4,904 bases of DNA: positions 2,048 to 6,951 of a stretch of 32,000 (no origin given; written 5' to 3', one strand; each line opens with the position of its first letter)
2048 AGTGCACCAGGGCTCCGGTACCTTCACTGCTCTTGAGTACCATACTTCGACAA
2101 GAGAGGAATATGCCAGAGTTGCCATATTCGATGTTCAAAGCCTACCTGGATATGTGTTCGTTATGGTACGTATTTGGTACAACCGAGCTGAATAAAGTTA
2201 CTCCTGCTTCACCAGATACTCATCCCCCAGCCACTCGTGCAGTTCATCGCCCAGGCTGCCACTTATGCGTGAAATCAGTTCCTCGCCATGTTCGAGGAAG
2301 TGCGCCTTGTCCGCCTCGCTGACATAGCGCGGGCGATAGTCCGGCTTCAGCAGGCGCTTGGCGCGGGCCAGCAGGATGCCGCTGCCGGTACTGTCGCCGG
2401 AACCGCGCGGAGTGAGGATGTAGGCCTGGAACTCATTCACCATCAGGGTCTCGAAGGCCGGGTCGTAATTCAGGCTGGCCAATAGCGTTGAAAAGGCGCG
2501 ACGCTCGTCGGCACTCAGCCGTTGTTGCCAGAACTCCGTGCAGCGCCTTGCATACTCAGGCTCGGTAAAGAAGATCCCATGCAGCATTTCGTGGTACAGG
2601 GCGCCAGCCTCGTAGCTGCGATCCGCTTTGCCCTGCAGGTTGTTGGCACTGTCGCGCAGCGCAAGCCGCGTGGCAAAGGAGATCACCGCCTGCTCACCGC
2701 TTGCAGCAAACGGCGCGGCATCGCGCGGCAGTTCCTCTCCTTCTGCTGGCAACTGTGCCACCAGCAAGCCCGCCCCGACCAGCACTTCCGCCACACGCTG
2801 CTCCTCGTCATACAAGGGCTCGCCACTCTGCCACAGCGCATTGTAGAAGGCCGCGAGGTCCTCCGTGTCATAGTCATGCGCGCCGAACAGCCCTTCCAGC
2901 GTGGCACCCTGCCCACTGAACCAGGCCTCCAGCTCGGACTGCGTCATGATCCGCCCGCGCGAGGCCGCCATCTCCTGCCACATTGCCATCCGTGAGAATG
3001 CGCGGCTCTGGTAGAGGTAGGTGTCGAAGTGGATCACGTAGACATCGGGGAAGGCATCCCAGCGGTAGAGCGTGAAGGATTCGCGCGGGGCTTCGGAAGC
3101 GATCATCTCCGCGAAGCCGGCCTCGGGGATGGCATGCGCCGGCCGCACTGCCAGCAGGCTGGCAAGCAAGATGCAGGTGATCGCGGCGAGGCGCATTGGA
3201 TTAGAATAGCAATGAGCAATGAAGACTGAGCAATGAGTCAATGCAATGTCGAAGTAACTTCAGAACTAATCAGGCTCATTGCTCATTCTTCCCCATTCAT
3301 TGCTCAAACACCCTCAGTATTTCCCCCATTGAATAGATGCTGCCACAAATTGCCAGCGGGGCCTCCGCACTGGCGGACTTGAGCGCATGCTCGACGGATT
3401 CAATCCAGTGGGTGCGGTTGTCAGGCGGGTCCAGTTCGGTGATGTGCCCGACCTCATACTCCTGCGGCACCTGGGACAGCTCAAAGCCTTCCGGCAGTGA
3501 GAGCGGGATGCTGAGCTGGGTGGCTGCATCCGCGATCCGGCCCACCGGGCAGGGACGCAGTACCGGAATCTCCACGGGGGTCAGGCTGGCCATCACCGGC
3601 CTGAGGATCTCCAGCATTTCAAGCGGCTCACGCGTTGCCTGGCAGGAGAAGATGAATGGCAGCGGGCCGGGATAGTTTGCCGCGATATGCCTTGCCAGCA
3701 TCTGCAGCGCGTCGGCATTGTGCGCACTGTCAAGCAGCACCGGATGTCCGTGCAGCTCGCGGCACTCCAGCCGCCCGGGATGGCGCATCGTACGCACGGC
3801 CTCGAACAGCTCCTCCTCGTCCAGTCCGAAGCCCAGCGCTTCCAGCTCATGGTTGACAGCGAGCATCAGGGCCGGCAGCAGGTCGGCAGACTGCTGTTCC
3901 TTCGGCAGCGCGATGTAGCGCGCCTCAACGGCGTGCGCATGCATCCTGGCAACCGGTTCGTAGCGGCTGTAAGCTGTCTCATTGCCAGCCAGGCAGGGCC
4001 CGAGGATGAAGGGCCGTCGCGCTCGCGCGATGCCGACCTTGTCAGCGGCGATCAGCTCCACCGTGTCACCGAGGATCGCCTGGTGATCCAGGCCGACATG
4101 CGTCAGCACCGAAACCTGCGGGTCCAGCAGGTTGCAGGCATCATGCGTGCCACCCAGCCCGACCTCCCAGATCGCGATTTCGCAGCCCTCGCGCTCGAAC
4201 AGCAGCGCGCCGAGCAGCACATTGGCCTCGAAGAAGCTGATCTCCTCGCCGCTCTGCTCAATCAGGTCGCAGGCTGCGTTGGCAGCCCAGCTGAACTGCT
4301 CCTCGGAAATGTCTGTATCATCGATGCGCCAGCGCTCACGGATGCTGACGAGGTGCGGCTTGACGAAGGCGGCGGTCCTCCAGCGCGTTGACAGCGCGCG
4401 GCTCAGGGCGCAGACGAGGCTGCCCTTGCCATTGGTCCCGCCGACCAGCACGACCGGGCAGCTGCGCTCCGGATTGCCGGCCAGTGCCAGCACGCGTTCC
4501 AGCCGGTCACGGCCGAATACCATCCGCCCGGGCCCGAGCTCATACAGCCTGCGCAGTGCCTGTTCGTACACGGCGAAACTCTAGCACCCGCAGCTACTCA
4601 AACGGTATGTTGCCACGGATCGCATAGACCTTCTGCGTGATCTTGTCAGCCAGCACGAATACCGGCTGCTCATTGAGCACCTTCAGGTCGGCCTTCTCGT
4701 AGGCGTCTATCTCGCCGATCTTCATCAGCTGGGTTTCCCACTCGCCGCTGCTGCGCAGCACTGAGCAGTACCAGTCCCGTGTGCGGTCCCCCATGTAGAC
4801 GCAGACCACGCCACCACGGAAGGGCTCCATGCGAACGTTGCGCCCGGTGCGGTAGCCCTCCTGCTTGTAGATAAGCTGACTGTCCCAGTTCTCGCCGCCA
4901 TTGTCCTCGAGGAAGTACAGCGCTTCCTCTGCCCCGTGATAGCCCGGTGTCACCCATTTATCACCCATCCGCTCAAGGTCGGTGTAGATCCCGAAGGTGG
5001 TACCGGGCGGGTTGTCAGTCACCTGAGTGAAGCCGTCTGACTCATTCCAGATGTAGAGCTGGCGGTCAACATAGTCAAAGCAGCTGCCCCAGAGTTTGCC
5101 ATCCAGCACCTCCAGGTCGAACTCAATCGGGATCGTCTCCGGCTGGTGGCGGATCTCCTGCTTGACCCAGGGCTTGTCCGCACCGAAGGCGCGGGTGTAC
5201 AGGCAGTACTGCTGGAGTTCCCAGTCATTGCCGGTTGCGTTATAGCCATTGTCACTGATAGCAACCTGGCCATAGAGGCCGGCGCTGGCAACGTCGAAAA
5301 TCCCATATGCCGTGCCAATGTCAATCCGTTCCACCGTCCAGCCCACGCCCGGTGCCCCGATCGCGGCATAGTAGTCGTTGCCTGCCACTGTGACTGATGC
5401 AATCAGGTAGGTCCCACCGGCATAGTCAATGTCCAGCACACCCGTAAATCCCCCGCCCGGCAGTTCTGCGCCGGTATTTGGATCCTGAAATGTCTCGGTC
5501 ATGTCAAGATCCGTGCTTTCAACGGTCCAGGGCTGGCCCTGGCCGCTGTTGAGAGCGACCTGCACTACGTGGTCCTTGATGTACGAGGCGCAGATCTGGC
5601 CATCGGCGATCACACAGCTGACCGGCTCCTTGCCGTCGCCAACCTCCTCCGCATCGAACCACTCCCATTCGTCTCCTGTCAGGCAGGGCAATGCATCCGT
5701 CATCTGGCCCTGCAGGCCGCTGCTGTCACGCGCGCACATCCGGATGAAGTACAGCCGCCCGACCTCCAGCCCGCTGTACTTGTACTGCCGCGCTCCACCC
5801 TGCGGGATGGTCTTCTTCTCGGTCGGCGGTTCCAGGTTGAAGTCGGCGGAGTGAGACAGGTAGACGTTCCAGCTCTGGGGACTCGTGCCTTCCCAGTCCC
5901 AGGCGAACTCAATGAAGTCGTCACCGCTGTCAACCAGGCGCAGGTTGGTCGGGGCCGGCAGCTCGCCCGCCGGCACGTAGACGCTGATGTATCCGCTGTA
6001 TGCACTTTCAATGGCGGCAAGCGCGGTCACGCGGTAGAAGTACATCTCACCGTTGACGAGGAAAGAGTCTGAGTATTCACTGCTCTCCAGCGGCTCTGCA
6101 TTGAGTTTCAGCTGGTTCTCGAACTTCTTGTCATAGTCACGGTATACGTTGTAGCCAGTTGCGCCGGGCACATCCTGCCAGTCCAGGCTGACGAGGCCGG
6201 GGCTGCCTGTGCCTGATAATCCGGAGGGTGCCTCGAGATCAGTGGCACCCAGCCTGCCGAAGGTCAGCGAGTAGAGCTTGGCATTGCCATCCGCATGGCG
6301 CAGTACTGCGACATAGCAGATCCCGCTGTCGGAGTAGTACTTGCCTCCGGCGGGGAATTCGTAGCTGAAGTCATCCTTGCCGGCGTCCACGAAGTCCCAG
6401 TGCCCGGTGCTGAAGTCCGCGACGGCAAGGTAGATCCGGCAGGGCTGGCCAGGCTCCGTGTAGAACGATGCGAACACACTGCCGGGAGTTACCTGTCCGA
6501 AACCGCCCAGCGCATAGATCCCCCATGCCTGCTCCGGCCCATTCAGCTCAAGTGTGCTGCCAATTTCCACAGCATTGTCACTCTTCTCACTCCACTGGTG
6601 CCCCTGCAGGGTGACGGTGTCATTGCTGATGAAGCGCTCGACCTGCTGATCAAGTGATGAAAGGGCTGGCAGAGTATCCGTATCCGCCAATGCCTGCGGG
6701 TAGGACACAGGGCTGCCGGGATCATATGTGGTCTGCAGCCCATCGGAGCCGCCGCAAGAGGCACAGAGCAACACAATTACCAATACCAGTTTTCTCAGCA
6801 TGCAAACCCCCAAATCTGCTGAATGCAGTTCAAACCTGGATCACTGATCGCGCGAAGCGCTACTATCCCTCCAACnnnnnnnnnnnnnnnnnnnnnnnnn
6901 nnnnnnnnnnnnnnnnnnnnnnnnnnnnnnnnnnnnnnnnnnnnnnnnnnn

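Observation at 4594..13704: Four tandem paralogous ~740-aa surface lipoproteins filling 9.1 kb next to a tRNA gene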

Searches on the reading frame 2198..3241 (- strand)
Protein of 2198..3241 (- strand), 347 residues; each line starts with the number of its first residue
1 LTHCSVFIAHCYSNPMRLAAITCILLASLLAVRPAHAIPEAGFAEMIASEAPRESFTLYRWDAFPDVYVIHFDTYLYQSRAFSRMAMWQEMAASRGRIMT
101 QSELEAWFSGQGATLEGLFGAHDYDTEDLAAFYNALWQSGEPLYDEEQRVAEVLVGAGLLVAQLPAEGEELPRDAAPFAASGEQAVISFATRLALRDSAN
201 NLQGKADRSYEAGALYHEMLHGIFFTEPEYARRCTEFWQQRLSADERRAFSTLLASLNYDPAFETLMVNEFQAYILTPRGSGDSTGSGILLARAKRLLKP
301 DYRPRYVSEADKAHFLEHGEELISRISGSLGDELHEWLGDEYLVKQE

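Call 7: search_protein_families(library=pfam, proteins=[window:2198-3241:-], max_evalue=0.001)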
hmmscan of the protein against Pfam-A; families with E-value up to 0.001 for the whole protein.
window:2198-3241:- (347 aa): 0 families

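Call 17: search_protein_families(library=ncbifam, proteins=[window:2198-3241:-], max_evalue=0.1)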
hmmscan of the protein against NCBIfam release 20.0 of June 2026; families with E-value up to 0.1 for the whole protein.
window:2198-3241:- (347 aa): 1 family
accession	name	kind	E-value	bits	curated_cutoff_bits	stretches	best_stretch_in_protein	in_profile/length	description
NF009587.0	PRK13027.1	subfamily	0.089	11.6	570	0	1-47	310-356/442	C4-dicarboxylate transporter DctA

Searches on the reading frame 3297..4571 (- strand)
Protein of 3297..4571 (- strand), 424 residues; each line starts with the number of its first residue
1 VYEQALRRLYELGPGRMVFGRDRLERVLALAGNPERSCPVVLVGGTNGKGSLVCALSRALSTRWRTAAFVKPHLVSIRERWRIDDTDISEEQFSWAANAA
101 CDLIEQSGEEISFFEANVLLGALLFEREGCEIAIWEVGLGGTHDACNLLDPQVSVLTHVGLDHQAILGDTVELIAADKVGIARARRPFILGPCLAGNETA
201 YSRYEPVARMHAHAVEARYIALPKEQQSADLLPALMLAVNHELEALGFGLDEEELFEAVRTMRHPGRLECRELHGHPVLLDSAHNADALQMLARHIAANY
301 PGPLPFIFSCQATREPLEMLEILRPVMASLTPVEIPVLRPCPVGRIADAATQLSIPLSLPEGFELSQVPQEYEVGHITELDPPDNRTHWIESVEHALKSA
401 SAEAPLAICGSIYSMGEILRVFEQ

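Call 7: search_protein_families(library=pfam, proteins=[window:3297-4571:-], max_evalue=0.001)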
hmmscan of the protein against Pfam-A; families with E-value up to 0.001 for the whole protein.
window:3297-4571:- (424 aa): 1 family
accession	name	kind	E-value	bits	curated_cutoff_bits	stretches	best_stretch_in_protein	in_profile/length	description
PF08245.18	Mur_ligase_M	-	0.00048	20.6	24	0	43-181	1-109/200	Mur ligase middle domain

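Call 17: search_protein_families(library=ncbifam, proteins=[window:3297-4571:-], max_evalue=0.1)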
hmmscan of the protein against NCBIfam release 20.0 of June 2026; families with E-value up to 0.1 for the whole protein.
window:3297-4571:- (424 aa): 12 families
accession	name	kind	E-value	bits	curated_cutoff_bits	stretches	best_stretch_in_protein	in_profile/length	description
TIGR01499.1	folC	subfamily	9.6e-63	212.9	162.65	1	23-421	3-399/400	bifunctional protein FolC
NF047860.1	Tet-DihydfolSynFolCMyb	equivalog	5.8e-35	121.1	700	2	22-185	47-215/468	bifunctional tetrahydrofolate synthase/dihydrofolate synthase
NF008101.0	PRK10846.1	equivalog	3.1e-30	105.3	360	1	20-297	31-318/422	bifunctional tetrahydrofolate synthase/dihydrofolate synthase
TIGR01085.1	murE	subfamily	5.5e-08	32.1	257.3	2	248-314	301-370/472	UDP-N-acetylmuramyl-tripeptide synthetase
NF001126.0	PRK00139.1-4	equivalog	2.3e-05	23.1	373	1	248-315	312-381/486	UDP-N-acetylmuramoyl-L-alanyl-D-glutamate--2,6-diaminopimelate ligase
NF001124.0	PRK00139.1-2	equivalog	0.00024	20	476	1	245-314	318-389/500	UDP-N-acetylmuramoyl-L-alanyl-D-glutamate--2,6-diaminopimelate ligase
TIGR02068.2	cya_phycin_syn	equivalog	0.00048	18.2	850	1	260-298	710-753/862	cyanophycin synthetase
NF008896.0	PRK11929.1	equivalog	0.00048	18.1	1023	0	30-63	104-137/965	bifunctional UDP-N-acetylmuramoyl-L-alanyl-D-glutamate--2,6-diaminopimelate ligase MurE/UDP-N-acetylmuramoyl-tripeptide--D-alanyl-D-alanine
NF010623.0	PRK14016.1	subfamily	0.0021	16.2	877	1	255-316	707-773/871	cyanophycin synthetase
NF010628.0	PRK14022.1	equivalog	0.0038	16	536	1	244-306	308-371/483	UDP-N-acetylmuramoyl-L-alanyl-D-glutamate--L-lysine ligase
NF001123.0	PRK00139.1-1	equivalog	0.0039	15.9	586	1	247-315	319-389/493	UDP-N-acetylmuramoyl-L-alanyl-D-glutamate--2,6-diaminopimelate ligase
TIGR01143.1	murF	subfamily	0.093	11.7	288.6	0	123-185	119-183/418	UDP-N-acetylmuramoyl-tripeptide--D-alanyl-D-alanine ligase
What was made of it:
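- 3297..4571 (-): folC (folylpolyglutamate/dihydrofolate synthase family). It is the conserved downstream partner of the array. NCBIfam TIGR01499 scores 212.9 bits against a cut-off of 162.65 (call 17).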

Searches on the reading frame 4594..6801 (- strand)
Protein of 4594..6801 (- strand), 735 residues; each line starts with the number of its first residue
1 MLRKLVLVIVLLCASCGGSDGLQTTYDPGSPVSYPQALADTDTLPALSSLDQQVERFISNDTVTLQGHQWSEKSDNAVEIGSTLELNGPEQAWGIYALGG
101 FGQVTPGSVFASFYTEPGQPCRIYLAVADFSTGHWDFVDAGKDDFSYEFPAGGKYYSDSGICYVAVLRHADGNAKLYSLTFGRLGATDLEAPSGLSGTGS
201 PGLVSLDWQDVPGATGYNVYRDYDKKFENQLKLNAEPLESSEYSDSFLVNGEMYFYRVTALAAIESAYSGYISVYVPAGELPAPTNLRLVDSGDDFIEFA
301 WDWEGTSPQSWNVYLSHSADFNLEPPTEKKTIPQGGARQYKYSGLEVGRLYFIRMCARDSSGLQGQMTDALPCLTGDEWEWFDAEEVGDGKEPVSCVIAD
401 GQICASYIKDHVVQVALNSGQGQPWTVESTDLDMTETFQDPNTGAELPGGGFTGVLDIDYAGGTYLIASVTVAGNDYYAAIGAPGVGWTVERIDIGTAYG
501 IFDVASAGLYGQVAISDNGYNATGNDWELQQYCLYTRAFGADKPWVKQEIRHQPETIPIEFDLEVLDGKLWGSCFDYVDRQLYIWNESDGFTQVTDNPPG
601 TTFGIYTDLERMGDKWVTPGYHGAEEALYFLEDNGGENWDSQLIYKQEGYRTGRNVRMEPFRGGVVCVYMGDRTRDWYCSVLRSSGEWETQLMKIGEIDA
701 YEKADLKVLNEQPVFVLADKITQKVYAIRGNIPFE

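Call 5: search_protein_families(library=pfam, proteins=[window:4594-6798:-], max_evalue=1)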
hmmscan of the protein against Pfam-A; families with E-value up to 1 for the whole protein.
window:4594-6798:- (734 aa): 1 family
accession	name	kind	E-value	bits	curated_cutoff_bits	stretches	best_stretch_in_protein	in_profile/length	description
PF00041.27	fn3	-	6.7e-05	23.5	25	1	282-362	2-74/84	Fibronectin type III domain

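Call 17: search_protein_families(library=ncbifam, proteins=[window:4594-6801:-], max_evalue=0.1)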
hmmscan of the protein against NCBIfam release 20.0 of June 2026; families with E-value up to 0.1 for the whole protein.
window:4594-6801:- (735 aa): 0 families
